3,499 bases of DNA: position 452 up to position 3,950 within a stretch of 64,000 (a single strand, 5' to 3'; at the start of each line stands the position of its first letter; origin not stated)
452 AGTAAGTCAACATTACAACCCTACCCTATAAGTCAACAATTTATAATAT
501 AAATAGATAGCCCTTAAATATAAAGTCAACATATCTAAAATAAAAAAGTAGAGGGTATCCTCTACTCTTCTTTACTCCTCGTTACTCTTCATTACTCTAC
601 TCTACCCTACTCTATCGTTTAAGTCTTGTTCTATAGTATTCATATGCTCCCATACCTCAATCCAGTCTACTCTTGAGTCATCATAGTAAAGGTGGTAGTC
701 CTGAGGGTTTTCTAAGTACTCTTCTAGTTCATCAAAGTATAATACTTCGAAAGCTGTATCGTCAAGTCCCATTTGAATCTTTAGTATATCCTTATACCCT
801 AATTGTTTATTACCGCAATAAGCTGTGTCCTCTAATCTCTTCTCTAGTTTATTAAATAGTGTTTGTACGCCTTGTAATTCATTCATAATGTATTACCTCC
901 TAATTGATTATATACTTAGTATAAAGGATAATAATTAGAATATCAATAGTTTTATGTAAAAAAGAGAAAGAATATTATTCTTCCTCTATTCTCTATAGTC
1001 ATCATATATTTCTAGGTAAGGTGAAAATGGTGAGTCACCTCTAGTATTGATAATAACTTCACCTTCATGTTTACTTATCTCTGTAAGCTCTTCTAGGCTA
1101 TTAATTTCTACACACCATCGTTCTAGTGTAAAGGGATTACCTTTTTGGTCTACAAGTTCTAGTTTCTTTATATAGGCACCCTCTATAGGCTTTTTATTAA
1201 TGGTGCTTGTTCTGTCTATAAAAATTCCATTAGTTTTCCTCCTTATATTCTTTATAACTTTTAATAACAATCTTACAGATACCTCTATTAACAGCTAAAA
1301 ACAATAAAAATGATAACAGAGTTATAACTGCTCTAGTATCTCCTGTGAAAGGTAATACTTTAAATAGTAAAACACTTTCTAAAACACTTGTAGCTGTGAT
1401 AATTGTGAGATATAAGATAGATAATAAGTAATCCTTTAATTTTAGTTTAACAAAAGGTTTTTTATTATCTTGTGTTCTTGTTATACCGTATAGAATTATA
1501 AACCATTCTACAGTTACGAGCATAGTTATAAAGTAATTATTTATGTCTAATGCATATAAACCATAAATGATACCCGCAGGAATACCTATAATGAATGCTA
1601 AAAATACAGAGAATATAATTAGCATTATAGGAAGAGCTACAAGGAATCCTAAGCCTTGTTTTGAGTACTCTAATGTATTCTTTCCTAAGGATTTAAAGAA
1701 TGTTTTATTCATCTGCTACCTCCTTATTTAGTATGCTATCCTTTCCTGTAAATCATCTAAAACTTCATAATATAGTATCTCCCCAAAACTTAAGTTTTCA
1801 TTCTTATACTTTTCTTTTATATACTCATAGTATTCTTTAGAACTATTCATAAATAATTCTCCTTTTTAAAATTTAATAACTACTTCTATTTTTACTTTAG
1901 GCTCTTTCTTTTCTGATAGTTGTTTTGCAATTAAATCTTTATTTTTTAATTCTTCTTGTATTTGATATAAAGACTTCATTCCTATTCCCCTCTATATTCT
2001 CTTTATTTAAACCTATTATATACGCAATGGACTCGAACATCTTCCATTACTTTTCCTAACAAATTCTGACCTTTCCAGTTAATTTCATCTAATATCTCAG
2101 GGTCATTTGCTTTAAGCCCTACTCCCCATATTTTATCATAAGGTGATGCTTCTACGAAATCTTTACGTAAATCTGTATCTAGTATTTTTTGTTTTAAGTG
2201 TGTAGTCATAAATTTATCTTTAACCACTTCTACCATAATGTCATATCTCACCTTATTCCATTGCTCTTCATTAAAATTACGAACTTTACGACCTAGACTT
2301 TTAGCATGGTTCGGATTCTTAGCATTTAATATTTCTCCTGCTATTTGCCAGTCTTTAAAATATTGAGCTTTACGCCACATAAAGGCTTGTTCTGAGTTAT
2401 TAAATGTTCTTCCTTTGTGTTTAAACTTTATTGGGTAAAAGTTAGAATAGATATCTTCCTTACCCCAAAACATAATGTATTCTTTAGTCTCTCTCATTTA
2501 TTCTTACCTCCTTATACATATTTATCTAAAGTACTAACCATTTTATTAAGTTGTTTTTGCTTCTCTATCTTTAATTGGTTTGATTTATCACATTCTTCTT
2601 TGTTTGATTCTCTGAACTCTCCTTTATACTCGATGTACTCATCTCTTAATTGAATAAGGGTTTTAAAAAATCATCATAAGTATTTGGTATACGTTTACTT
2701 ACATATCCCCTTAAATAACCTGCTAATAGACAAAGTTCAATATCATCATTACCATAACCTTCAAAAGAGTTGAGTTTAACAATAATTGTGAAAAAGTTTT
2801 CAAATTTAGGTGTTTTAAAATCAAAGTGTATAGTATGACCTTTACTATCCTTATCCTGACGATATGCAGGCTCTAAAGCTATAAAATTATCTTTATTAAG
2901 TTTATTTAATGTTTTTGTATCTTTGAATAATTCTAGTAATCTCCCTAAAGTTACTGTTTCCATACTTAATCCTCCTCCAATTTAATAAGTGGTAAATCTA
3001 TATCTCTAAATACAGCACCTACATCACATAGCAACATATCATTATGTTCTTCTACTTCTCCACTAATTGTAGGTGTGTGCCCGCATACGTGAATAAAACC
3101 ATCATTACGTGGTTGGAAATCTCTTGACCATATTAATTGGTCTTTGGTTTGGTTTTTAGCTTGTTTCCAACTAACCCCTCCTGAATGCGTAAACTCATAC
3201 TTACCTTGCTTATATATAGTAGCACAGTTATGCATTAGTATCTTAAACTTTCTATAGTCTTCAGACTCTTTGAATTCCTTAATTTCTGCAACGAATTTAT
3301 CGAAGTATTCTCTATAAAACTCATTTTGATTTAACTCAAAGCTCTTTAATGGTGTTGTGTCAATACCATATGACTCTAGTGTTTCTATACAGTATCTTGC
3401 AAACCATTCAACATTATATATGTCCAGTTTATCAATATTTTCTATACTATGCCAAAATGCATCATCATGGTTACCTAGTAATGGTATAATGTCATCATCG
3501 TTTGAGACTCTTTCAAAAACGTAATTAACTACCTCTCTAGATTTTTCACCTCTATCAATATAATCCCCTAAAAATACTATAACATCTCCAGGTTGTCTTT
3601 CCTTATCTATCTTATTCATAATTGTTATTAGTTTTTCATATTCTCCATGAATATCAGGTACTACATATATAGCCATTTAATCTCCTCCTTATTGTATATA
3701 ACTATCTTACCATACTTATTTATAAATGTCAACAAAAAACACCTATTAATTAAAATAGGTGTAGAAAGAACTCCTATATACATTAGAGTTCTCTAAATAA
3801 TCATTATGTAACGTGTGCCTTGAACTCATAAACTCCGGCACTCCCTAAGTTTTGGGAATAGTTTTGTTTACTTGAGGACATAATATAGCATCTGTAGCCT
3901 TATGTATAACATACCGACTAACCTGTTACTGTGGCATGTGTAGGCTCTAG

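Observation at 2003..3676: Early-gene pair NADAR hydrolase plus Ser/Thr phosphatase: candidate counter-defence module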

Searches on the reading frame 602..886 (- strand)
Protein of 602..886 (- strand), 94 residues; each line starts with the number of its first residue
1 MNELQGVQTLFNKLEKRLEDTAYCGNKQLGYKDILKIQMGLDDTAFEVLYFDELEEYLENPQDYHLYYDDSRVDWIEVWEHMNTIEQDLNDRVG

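Call 3: search_protein_families(library=pfam, proteins=[window:602-886:-], max_evalue=0.01)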
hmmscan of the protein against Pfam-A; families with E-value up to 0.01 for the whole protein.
window:602-886:- (94 aa): 0 families

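Call 20: search_protein_families(library=phrogs, proteins=[window:602-886:-], max_evalue=0.001)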
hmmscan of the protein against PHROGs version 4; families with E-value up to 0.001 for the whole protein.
window:602-886:- (94 aa): 1 family
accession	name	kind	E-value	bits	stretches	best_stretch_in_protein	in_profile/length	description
phrog_8073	-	unknown function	2.5e-57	192.3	1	1-92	1-92/96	-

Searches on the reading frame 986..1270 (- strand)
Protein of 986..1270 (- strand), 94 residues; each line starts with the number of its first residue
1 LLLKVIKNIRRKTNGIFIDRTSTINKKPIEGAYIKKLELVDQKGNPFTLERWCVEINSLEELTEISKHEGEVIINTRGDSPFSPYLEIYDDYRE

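Call 3: search_protein_families(library=pfam, proteins=[window:986-1270:-], max_evalue=0.01)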
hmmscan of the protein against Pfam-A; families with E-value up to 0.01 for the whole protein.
window:986-1270:- (94 aa): 0 families

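Call 20: search_protein_families(library=phrogs, proteins=[window:986-1270:-], max_evalue=0.001)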
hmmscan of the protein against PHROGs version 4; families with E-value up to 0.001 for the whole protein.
window:986-1270:- (94 aa): 1 family
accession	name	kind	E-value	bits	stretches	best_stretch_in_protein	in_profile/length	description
phrog_11889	-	unknown function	8.3e-53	177.6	1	16-94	3-81/81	-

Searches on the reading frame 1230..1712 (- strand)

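Call 3: search_protein_families(library=pfam, proteins=[window:1230-1712:-], max_evalue=0.01)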
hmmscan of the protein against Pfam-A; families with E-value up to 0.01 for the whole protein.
window:1230-1712:- (160 aa): 0 families

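Call 20: search_protein_families(library=phrogs, proteins=[window:1230-1712:-], max_evalue=0.001)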
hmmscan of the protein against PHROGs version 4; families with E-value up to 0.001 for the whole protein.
window:1230-1712:- (160 aa): 1 family
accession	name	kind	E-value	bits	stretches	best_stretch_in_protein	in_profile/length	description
phrog_3619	-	unknown function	3e-81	272.1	1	1-160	1-160/161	-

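Call 30: search_protein_families(library=ncbifam, proteins=[window:1230-1712:-], max_evalue=0.01)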
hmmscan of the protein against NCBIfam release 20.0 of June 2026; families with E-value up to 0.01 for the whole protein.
window:1230-1712:- (160 aa): 2 families
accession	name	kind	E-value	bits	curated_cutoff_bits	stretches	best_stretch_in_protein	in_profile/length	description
NF033835.0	VraH_fam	subfamily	7.1e-05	22.6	40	1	24-56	21-53/54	VraH family peptide resistance protein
NF003349.0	PRK04375.1-2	equivalog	0.0076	15.5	246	1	28-118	235-315/318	heme o synthase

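Call 31: search_protein_families(library=padloc, proteins=[window:1230-1712:-], max_evalue=0.01)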
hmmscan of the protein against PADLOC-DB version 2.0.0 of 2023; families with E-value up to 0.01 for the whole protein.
window:1230-1712:- (160 aa): 0 families

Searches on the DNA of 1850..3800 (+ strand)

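Call 19: search_dna_similar(query=window:1850-3800:+, collection=phages, mode=near, max_rows=40, rows=spread)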
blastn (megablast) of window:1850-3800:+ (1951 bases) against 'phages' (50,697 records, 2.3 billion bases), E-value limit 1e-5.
Records with a match: 243; places in all: 256; records where one place covers at least 80% of the query: 36.
Best place of each record, by identity: 95-99% 16; 90-95% 28; 80-90% 178; 60-80% 21.
By first word of the organism name: Staphylococcus 243.
By host as written in the record: Staphylococcus aureus 86; - 29; Staphylococcus carnosus TM300 17; Staphylococcus sp. 17; Staphylococcus xylosus M1997-2/10 8; Staphylococcus aureus ATCC 25923 8; Staphylococcus 6; Staphylococcus capitis 4; and 44 more.
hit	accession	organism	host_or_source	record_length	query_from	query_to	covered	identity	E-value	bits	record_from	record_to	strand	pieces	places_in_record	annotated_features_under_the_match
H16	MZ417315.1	Staphylococcus phage PG-2021_10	Staphylococcus xylosus M1997-2/10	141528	150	1932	91%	97.1%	0e+0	3014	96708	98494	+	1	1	record has no annotation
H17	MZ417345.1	Staphylococcus phage PG-2021_84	Staphylococcus xylosus M1997-2/10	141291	150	1932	91%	97.1%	0e+0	3014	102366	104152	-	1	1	record has no annotation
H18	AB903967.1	Staphylococcus phage phiSA12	Staphylococcus aureus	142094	176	1913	89%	91.2%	0e+0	2359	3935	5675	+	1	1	serine/threonine protein phosphatase | hypothetical protein (x2)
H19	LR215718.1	Staphylococcus phage Stab20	-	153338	162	1925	90%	86.7%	0e+0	1937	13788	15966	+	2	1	g041c: Serine/threonine protein phosphatase | g038c: hypothetical protein | g039c: hypothetical protein | g040c: hypothetical protein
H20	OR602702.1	Staphylococcus phage vB_SauM-V1SA09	Staphylococcus aureus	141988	165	1913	89%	86.9%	0e+0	1935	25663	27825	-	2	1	serine/threonine protein phosphatase | hypothetical protein (x3)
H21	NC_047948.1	Staphylococcus phage phiSA_BS2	Staphylococcus aureus ATCC 25923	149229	153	1884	89%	87.4%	0e+0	1992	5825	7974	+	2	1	NinI-like serine-threonine phosphatase | NADAR family protein | hypothetical protein (x2)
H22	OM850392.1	Staphylococcus phage B2-102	Staphylococcus aureus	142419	153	1926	70%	92.6%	0e+0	1950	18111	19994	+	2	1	record has no annotation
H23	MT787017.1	Staphylococcus phage WV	Staphylococcus aureus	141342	165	1926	68%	94.4%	0e+0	2025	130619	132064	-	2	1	record has no annotation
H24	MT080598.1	Staphylococcus phage vB_SauM_EW6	Staphylococcus carnosus TM300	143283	150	1913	66%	90.9%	0e+0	1741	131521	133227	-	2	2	record has no annotation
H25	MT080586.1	Staphylococcus phage vB_SauM_EW2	Staphylococcus carnosus TM300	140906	658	1899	64%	91.1%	0e+0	1713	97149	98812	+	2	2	record has no annotation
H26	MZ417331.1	Staphylococcus phage PG-2021_35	Staphylococcus xylosus M1997-2/10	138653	649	1899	64%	84.6%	0e+0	1240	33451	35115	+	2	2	record has no annotation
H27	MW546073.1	Staphylococcus phage BT3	-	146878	162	1913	65%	82.4%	0e+0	1098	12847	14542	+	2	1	serine threonine protein phosphatase | hypothetical protein (x2)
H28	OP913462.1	Staphylococcus virus vB_SurM-PSU2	Staphylococcus ureilyticus ATCC49330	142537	167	1925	65%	82.7%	0e+0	1113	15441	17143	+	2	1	serine/threonine protein phosphatase | hypothetical protein (x2)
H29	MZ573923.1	Staphylococcus phage vB_ScoM-PSC1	Staphylococcus ureilyticus ATCC49330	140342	170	1925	65%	82.8%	0e+0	1113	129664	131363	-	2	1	serine/threonine protein phosphatase | hypothetical protein (x2)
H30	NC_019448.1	Staphylococcus phage G15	Staphylococcus aureus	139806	162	1896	65%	82.4%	0e+0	1081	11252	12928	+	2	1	NinI-like serine-threonine phosphatase | NADAR family protein | hypothetical protein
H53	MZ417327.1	Staphylococcus phage PG-2021_29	Staphylococcus epidermidis S414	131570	1125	1925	41%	78.9%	1e-134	561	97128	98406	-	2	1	record has no annotation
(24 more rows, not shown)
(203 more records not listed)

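Call 76: get_annotated_region(hit=H16, flank=200)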
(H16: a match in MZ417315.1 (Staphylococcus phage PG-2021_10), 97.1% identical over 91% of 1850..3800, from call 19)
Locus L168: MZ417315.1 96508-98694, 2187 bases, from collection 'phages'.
description: UNVERIFIED: Staphylococcus phage PG-2021_10, complete genome.
organism: Staphylococcus phage PG-2021_10 (NCBI taxid 2815611)
taxonomy: Viruses; Duplodnaviria; Heunggongvirae; Uroviricota; Caudoviricetes; Herelleviridae; Twortvirinae
host: Staphylococcus xylosus M1997-2/10; source: WWTP; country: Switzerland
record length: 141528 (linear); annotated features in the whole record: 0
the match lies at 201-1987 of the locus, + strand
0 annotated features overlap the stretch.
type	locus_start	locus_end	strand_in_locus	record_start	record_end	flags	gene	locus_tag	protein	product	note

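Call 93: get_annotated_region(hit=H53, flank=8000)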
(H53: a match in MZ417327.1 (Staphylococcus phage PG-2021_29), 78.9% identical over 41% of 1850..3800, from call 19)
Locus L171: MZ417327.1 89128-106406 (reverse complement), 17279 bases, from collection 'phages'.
description: UNVERIFIED: Staphylococcus phage PG-2021_29, complete genome.
organism: Staphylococcus phage PG-2021_29 (NCBI taxid 2815622)
taxonomy: Viruses; Duplodnaviria; Heunggongvirae; Uroviricota; Caudoviricetes; Herelleviridae; Twortvirinae
host: Staphylococcus epidermidis S414; source: WWTP; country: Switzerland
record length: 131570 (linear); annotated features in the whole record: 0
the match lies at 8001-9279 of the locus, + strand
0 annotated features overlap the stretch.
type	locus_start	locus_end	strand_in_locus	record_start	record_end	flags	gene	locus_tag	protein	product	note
